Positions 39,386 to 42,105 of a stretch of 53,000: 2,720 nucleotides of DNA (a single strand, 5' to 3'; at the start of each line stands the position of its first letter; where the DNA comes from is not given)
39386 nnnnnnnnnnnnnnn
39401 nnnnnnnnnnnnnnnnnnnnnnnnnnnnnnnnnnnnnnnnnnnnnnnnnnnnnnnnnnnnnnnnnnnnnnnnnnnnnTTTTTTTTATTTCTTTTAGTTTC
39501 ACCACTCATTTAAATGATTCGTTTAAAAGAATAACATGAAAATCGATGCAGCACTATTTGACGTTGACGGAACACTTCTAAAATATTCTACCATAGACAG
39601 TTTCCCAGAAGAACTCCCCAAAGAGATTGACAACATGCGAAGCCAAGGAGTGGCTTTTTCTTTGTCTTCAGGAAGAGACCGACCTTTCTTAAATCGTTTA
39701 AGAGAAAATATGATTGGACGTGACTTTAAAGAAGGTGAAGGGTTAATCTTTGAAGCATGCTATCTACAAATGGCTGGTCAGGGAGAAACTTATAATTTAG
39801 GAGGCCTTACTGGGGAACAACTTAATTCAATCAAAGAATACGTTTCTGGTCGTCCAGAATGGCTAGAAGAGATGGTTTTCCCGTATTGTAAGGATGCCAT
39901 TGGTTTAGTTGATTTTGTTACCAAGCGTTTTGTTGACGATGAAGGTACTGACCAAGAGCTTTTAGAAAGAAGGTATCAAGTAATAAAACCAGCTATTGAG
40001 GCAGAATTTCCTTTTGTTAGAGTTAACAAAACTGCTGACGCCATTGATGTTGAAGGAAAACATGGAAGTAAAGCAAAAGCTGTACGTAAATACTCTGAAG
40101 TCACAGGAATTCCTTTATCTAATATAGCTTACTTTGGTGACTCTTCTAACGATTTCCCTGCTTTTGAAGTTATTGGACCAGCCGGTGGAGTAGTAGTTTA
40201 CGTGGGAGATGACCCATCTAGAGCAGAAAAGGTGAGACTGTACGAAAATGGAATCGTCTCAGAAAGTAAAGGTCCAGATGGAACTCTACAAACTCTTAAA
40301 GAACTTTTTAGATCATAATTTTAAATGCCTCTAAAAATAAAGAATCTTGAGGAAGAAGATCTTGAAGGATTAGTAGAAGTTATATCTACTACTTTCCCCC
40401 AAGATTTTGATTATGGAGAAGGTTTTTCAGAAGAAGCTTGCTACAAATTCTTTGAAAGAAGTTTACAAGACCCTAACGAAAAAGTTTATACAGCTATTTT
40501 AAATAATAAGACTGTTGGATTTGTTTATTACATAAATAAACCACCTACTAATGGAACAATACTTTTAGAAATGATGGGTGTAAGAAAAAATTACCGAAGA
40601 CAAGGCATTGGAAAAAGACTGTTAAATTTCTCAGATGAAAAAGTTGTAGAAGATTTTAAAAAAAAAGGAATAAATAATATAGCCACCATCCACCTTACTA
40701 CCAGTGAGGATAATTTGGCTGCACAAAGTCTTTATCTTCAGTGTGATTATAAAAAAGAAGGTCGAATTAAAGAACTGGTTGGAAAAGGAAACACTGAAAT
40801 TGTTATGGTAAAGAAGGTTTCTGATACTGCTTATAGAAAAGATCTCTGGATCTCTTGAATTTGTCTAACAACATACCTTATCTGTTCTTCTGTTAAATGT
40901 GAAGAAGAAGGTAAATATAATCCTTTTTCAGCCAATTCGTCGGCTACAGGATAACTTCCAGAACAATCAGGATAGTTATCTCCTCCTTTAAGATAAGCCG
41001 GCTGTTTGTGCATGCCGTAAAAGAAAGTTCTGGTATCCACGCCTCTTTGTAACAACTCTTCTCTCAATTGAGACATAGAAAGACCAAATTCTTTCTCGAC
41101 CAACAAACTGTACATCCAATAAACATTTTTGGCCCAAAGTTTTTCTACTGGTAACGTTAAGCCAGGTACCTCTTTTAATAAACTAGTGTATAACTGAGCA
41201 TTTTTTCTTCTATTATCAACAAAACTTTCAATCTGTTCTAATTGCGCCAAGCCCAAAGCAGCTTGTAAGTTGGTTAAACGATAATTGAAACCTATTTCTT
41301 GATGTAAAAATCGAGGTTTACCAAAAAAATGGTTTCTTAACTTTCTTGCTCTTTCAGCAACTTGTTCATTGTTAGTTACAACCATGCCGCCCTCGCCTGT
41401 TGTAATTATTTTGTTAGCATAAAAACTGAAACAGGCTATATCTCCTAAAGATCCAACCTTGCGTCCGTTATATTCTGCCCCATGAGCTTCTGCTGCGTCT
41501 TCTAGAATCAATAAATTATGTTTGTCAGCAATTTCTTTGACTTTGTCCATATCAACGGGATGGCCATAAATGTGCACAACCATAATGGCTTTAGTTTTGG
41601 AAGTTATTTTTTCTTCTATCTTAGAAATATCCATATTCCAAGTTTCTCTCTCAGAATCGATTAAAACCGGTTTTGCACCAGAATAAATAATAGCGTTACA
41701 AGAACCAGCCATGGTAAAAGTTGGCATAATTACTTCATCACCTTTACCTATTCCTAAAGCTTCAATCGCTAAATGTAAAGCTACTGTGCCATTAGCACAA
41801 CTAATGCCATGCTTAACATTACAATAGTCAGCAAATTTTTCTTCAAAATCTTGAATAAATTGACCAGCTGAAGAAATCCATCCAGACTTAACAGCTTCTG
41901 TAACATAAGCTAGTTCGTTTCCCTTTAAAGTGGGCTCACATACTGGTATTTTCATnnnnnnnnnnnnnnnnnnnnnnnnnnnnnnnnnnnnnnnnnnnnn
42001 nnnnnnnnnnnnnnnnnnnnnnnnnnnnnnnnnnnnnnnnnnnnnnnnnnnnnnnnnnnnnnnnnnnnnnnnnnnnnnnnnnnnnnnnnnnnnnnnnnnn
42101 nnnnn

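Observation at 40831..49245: Arn-like operon in a probable archaeon: polyprenyl-P GT2 + N-formyltransferase + three consecutive GT-C proteins + Cys-rich mini-protein + cupin + aminotransferase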

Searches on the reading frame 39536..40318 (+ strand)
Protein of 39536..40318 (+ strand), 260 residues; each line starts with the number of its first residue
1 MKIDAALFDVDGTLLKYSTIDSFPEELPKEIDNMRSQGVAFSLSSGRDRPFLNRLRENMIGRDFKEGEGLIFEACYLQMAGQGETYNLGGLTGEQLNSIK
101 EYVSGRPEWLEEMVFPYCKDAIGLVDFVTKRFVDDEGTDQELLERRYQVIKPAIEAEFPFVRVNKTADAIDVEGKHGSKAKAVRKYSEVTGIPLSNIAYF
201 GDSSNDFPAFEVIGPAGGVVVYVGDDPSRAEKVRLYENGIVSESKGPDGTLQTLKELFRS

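Call 8: search_protein_families(library=pfam, proteins=[window:39536-40318:+], max_evalue=0.001)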
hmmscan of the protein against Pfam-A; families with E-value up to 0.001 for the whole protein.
window:39536-40318:+ (260 aa): 3 families
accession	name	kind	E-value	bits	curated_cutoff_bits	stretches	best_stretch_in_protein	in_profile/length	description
PF08282.18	Hydrolase_3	-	1.9e-14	54.5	20.9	2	148-214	155-223/255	haloacid dehalogenase-like hydrolase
PF00702.32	Hydrolase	-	2e-07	32.1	26.4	0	3-119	1-66/191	haloacid dehalogenase-like hydrolase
PF12710.13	HAD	-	1.5e-06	29.2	27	0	175-211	150-189/189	haloacid dehalogenase-like hydrolase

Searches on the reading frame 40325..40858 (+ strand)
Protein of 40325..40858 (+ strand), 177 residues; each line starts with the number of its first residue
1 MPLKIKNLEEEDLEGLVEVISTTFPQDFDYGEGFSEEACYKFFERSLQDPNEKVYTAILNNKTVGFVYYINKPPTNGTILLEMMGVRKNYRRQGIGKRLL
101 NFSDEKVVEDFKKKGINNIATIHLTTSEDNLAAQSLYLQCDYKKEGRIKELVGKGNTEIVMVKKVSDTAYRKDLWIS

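Call 8: search_protein_families(library=pfam, proteins=[window:40325-40858:+], max_evalue=0.001)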
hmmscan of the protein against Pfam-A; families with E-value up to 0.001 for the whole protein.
window:40325-40858:+ (177 aa): 4 families
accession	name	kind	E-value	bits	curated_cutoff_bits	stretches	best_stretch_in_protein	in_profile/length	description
PF00583.31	Acetyltransf_1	-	4.8e-14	53.1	20.7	1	30-141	12-115/116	Acetyltransferase (GNAT) family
PF13508.13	Acetyltransf_7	-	3e-12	47.2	27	1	51-143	2-83/84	Acetyltransferase (GNAT) domain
PF13673.13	Acetyltransf_10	-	7.7e-08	32.8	23.6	1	32-145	11-110/128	Acetyltransferase (GNAT) domain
PF17013.11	Acetyltransf_15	-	0.00029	20.7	35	1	83-146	77-140/210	Putative acetyl-transferase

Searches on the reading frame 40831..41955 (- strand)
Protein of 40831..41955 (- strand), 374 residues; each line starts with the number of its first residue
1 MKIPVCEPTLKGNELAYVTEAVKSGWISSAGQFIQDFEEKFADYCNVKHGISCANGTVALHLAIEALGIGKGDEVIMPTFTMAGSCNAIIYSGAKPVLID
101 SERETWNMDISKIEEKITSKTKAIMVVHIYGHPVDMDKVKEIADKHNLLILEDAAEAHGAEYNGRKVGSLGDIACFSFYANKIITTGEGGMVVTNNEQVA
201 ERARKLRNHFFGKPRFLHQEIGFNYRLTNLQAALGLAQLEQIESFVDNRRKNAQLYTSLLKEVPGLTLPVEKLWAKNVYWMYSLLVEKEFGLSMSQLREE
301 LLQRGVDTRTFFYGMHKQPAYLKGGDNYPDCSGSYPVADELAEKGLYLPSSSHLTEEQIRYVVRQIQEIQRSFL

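Call 3: search_protein_families(library=pfam, proteins=[window:40831-41955:-], max_evalue=0.01)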
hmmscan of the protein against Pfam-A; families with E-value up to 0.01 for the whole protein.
window:40831-41955:- (374 aa): 4 families
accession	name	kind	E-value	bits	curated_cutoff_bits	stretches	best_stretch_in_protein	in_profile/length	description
PF01041.23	DegT_DnrJ_EryC1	-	7.7e-129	430.4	19.8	1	10-366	3-359/360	DegT/DnrJ/EryC1/StrS aminotransferase family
PF01212.27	Beta_elim_lyase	-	9e-09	35.5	27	1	35-266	35-271/288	Beta-eliminating lyase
PF01053.26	Cys_Met_Meta_PP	-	6.5e-05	22.1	27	1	36-209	56-228/381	Cys/Met metabolism PLP-dependent enzyme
PF00266.25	Aminotran_5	-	0.00034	20.1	21.5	1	30-159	41-181/371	Aminotransferase class-V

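Call 4: search_protein_families(library=ncbifam, proteins=[window:40831-41955:-], max_evalue=0.01)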
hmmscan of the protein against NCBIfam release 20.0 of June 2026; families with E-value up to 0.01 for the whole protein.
window:40831-41955:- (374 aa): 33 families (the best 25 are shown)
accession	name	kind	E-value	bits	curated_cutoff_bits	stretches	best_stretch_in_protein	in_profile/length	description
TIGR04181.1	NHT_00031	hypoth_equivalog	8.3e-108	360.4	420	1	3-351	1-359/359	LegC family aminotransferase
TIGR03588.1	PseC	equivalog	1.4e-89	300.6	423.5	1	3-369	2-379/380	UDP-4-amino-4,6-dideoxy-N-acetyl-beta-L-altrosamine transaminase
NF008687.0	PRK11706.1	equivalog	4.3e-72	242.9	375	1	3-369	2-373/375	dTDP-4-amino-4,6-dideoxygalactose transaminase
NF008658.2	PRK11658.1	equivalog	7.6e-71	238.7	631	1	3-370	5-377/379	UDP-4-amino-4-deoxy-L-arabinose aminotransferase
NF011936.0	PRK15407.1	equivalog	9.5e-69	232.2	423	2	3-208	37-249/440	lipopolysaccharide biosynthesis protein RfbH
TIGR04427.1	PLP_DesI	equivalog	5.9e-65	219.9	650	1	19-365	39-378/390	dTDP-4-dehydro-6-deoxyglucose aminotransferase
TIGR02379.1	ECA_wecE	subfamily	7e-60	202.8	434.85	1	3-369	2-374/376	dTDP-4-amino-4,6-dideoxy-D-glucose transaminase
NF005817.0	PRK07683.1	equivalog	1.4e-08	33.8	575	1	14-141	58-185/387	aminotransferase A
NF004770.0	PRK06108.1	subfamily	2.4e-08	33.2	422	1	38-127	87-177/396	pyridoxal phosphate-dependent aminotransferase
NF005816.0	PRK07682.1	equivalog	5.8e-08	31.8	620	1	16-157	58-206/390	aminotransferase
NF004975.0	PRK06348.1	equivalog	6.5e-08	32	549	1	40-154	81-202/384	pyridoxal phosphate-dependent aminotransferase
NF041364.1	GntC_guanitoxin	equivalog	5.4e-07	28.8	415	1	59-154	72-174/356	guanitoxin biosynthesis PLP-dependent (S)-gamma-hydroxy-L-arginine cyclodehydratase GntC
NF006569.0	PRK09082.1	subfamily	9.4e-07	28.3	420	1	39-158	82-207/386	methionine aminotransferase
NF006230.0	PRK08363.1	equivalog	1.2e-06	27.5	534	1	57-153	103-205/398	alanine aminotransferase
NF004621.0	PRK05957.1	equivalog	5.7e-06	25.3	498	1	53-155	95-201/389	pyridoxal phosphate-dependent aminotransferase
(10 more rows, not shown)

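Call 31: search_solved_structures(query=window:40831-41955:-, max_evalue=1e-20)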
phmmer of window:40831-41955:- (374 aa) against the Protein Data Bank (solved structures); distinct sequences matched with E-value up to 1e-20: 56.
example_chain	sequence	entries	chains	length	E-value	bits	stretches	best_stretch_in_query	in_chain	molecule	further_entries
3bn1_A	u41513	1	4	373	1.4e-99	336.9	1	2-368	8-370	Perosamine synthetase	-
3dr7_A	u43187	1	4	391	1.6e-99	336.6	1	2-368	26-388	Putative perosamine synthetase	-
3dr4_A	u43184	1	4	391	1.1e-98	333.9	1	2-368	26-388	Putative perosamine synthetase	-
7b0m_AAA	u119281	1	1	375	1e-88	301.1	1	7-366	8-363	Sugar aminotransferase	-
7b0d_A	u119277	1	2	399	1.5e-83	284.1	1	20-366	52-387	Glutamine--scyllo-inositol transaminase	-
3frk_A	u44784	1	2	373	1.4e-74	254.6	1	20-367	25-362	QdtB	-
2oga_A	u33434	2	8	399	6.4e-66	226.1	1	22-368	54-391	Transaminase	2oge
7n63_A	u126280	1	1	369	7.1e-65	222.7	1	18-368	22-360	Putative aminotransferase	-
8vr3_A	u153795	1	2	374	2.2e-63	217.7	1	4-369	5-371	DegT/DnrJ/EryC1/StrS aminotransferase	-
8vr5_A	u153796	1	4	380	2.3e-63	217.7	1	4-369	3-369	DegT/DnrJ/EryC1/StrS aminotransferase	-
4lc3_A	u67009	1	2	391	1.4e-56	195.4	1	4-369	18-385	Putative UDP-4-amino-4-deoxy-l-arabinose--oxoglutarate aminotransferase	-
7l7x_AAA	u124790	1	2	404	1.4e-55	192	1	30-367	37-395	DegT/DnrJ/EryC1/StrS aminotransferase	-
8e75_A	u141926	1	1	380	4.7e-55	190.4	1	31-360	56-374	DegT/DnrJ/EryC1/StrS aminotransferase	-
8e77_A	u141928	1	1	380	4.7e-55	190.4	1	31-360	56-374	DegT/DnrJ/EryC1/StrS aminotransferase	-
8sng_A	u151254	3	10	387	4.1e-54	187.3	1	3-359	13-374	UDP-4-amino-4-deoxy-L-arabinose--oxoglutarate aminotransferase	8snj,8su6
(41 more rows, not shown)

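Call 79: search_solved_structures(query=window:40831-41955:-, max_evalue=1e-95, show_alignments=1)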
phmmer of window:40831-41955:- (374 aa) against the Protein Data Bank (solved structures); distinct sequences matched with E-value up to 1e-95: 3.
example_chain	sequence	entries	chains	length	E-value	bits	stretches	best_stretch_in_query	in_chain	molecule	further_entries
3bn1_A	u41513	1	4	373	1.4e-99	336.9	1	2-368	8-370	Perosamine synthetase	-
3dr7_A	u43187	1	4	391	1.6e-99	336.6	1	2-368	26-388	Putative perosamine synthetase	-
3dr4_A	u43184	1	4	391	1.1e-98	333.9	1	2-368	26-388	Putative perosamine synthetase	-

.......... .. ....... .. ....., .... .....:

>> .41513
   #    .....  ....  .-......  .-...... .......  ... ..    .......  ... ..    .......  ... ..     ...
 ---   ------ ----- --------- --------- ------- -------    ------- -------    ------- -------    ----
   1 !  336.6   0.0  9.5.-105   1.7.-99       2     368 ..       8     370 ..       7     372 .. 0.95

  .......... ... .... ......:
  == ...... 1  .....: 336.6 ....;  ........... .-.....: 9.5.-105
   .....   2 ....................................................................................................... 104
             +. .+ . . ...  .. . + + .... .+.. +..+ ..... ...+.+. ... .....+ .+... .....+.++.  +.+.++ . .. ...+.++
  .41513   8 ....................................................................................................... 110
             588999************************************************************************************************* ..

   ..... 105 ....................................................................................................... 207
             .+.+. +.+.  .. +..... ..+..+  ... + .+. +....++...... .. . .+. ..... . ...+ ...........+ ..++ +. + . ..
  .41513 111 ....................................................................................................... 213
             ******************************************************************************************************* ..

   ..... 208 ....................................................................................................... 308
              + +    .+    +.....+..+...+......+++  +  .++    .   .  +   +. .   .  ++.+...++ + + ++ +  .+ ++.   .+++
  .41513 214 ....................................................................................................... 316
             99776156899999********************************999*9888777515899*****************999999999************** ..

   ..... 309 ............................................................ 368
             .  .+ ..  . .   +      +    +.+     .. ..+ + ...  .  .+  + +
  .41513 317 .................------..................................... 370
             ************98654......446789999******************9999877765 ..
